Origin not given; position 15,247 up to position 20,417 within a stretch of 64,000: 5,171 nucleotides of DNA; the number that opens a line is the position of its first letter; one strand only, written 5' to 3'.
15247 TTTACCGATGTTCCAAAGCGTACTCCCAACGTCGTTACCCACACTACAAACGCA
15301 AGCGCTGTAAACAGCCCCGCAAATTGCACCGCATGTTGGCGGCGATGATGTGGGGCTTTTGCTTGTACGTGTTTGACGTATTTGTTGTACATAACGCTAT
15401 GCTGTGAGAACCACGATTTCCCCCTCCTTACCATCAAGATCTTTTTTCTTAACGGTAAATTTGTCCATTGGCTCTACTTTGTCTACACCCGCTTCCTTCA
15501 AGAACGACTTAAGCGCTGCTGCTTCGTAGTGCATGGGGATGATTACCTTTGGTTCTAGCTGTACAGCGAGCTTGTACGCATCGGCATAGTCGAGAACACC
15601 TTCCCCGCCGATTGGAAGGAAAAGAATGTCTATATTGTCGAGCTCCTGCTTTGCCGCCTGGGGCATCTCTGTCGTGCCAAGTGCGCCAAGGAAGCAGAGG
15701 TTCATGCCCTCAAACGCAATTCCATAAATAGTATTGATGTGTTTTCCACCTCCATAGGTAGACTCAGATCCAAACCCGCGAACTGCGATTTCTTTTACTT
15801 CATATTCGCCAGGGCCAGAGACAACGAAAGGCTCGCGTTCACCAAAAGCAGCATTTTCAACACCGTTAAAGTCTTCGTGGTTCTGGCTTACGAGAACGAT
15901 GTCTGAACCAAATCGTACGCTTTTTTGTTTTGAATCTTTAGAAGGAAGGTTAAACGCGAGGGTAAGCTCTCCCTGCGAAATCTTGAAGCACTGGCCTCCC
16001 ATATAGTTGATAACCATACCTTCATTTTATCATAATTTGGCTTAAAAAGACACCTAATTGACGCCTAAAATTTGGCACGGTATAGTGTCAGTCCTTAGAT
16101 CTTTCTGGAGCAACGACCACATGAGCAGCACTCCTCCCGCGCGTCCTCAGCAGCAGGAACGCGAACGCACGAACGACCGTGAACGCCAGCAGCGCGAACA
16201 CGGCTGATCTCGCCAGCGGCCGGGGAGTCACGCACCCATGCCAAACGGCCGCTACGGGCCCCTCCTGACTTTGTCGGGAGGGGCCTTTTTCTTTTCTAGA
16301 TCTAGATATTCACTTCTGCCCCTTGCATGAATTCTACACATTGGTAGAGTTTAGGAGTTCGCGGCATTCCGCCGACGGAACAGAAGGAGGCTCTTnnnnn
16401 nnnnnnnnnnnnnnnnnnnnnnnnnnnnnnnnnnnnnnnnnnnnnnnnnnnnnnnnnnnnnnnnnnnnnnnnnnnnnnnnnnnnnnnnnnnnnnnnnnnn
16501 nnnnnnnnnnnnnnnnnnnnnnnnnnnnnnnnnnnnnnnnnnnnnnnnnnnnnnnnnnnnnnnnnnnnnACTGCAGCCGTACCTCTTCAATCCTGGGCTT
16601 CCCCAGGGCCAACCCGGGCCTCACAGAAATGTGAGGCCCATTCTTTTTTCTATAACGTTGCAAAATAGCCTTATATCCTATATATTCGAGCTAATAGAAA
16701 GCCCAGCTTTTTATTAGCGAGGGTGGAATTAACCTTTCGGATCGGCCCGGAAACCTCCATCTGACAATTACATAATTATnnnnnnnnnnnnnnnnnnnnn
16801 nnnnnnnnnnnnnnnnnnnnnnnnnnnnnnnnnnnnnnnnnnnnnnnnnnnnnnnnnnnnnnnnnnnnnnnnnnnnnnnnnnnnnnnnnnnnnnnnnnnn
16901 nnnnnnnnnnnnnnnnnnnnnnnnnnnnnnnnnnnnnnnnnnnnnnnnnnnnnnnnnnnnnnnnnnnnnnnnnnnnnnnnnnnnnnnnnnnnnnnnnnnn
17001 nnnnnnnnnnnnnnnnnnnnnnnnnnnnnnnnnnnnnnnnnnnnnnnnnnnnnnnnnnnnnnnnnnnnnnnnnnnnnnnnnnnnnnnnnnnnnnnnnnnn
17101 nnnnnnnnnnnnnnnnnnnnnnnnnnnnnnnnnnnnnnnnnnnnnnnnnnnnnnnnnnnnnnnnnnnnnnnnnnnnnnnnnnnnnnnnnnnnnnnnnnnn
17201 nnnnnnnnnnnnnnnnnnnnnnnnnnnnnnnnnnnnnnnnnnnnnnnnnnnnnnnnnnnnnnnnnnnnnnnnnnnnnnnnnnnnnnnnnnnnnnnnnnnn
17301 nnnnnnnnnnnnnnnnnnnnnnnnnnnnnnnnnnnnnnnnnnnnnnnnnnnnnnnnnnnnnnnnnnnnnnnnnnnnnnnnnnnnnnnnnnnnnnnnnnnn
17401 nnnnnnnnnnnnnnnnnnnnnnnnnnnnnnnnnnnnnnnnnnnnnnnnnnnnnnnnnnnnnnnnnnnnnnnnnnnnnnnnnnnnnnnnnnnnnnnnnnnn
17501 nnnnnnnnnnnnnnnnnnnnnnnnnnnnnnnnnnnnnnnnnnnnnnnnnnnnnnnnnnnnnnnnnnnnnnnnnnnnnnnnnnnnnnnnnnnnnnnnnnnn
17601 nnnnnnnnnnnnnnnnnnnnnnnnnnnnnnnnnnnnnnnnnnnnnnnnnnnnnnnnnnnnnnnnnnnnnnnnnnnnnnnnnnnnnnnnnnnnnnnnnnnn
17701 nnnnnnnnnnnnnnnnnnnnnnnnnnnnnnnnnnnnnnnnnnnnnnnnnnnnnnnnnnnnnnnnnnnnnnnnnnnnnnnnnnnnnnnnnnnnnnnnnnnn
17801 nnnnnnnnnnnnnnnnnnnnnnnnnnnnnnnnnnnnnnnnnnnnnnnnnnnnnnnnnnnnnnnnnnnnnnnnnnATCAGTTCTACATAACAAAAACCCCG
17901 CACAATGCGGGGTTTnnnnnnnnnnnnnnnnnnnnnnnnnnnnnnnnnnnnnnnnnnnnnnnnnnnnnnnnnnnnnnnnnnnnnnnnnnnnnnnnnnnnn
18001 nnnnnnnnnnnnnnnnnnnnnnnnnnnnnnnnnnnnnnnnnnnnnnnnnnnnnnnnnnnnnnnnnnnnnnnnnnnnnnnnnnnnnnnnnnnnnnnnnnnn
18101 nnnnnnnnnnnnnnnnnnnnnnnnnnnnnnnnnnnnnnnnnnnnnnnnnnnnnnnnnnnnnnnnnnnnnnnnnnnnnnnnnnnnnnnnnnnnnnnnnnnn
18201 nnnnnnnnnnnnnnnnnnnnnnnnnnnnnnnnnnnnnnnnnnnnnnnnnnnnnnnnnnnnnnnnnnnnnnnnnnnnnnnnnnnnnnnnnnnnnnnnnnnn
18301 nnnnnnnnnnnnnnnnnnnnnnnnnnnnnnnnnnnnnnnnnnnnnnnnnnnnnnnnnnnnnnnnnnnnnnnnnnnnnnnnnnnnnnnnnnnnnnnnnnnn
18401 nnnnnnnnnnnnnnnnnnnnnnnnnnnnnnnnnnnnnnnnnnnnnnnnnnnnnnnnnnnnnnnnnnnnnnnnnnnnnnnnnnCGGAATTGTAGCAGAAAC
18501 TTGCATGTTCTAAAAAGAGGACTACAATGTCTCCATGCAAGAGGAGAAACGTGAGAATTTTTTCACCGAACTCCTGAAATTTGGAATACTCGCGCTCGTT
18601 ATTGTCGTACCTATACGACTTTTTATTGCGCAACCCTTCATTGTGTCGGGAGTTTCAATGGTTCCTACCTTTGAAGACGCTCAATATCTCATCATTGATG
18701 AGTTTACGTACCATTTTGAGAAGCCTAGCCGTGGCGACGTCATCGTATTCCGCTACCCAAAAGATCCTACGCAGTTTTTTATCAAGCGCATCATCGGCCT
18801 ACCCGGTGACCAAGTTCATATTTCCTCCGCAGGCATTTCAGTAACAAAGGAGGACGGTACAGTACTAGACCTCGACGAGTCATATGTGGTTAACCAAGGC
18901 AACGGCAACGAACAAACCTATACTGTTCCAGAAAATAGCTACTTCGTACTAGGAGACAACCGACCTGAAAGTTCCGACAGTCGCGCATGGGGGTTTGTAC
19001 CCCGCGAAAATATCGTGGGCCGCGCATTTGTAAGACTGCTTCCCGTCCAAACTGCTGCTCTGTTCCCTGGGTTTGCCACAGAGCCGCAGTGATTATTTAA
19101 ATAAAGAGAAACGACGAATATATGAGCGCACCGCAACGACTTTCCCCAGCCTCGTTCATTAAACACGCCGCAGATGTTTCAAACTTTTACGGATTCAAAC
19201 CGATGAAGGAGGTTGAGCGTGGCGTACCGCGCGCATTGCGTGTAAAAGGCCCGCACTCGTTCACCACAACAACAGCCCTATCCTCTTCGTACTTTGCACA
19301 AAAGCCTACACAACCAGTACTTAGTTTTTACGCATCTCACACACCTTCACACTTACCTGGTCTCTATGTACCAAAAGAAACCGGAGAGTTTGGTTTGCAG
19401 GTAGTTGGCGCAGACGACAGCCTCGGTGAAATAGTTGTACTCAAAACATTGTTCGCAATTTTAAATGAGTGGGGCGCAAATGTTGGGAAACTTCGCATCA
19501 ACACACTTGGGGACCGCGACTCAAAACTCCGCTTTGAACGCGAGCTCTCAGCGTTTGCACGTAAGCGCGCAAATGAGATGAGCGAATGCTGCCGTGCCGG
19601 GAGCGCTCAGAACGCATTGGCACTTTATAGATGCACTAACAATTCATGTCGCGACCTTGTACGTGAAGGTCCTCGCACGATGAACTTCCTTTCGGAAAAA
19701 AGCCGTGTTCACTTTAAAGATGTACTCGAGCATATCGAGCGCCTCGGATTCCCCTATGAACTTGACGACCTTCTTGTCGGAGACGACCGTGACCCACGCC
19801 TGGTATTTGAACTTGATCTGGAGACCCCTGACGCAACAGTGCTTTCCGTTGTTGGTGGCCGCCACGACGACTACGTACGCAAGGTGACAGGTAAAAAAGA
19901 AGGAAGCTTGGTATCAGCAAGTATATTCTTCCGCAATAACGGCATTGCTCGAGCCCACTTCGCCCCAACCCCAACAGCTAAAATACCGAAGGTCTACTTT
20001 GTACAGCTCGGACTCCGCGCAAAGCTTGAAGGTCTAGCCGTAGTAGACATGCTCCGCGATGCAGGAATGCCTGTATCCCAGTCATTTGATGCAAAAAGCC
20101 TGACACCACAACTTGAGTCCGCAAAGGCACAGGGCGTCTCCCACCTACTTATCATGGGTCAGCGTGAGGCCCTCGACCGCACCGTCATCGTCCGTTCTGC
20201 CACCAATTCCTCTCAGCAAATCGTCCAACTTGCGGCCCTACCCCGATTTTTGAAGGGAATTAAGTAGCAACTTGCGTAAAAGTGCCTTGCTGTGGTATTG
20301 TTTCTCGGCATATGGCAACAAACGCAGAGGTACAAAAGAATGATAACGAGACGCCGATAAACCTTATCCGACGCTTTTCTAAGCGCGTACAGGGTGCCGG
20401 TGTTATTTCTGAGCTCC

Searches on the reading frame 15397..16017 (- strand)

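Call 76: search_protein_families(library=pfam, proteins=[window:15397-16017:-], max_evalue=0.001)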
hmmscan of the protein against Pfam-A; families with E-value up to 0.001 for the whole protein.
window:15397-16017:- (206 aa): 2 families
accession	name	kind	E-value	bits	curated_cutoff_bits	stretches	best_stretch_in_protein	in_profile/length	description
PF13483.12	Lactamase_B_3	-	2.3e-26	93.1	24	1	3-163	2-160/160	Beta-lactamase superfamily domain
PF12706.13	Lactamase_B_2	-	6.5e-07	29.6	27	1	48-164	82-200/200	Beta-lactamase superfamily domain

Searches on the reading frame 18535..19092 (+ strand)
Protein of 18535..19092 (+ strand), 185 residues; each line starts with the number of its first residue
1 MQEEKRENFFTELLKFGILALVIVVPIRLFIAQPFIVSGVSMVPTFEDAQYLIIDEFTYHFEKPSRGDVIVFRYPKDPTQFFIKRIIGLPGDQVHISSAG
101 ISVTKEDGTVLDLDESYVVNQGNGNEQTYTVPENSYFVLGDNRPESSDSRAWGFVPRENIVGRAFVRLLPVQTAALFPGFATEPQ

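Call 76: search_protein_families(library=pfam, proteins=[window:18535-19092:+], max_evalue=0.001)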
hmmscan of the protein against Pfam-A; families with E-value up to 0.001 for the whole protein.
window:18535-19092:+ (185 aa): 2 families
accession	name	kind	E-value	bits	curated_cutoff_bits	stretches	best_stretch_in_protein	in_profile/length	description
PF10502.14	Peptidase_S26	-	2.4e-45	155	22.9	1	11-168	2-167/168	Signal peptidase, peptidase S26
PF00717.28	Peptidase_S24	-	5.3e-05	23.3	23.3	1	37-98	40-93/116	Peptidase S24-like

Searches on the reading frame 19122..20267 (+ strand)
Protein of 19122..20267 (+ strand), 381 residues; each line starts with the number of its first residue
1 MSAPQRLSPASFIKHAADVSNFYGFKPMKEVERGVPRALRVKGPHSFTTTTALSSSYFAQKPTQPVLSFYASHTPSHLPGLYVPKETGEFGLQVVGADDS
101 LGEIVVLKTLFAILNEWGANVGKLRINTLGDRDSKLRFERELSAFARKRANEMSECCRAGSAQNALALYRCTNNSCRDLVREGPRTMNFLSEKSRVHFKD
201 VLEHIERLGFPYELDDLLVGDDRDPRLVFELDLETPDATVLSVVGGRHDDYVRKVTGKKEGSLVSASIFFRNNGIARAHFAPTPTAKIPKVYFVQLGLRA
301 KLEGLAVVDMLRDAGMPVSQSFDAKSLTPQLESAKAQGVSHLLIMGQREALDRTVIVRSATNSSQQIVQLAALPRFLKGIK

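Call 76: search_protein_families(library=pfam, proteins=[window:19122-20267:+], max_evalue=0.001)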
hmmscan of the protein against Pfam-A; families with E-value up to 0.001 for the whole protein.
window:19122-20267:+ (381 aa): 1 family
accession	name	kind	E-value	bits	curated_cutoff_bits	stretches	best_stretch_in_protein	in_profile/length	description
PF03129.25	HGTP_anticodon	-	4.4e-06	27.2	21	1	305-378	19-92/94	Anticodon binding domain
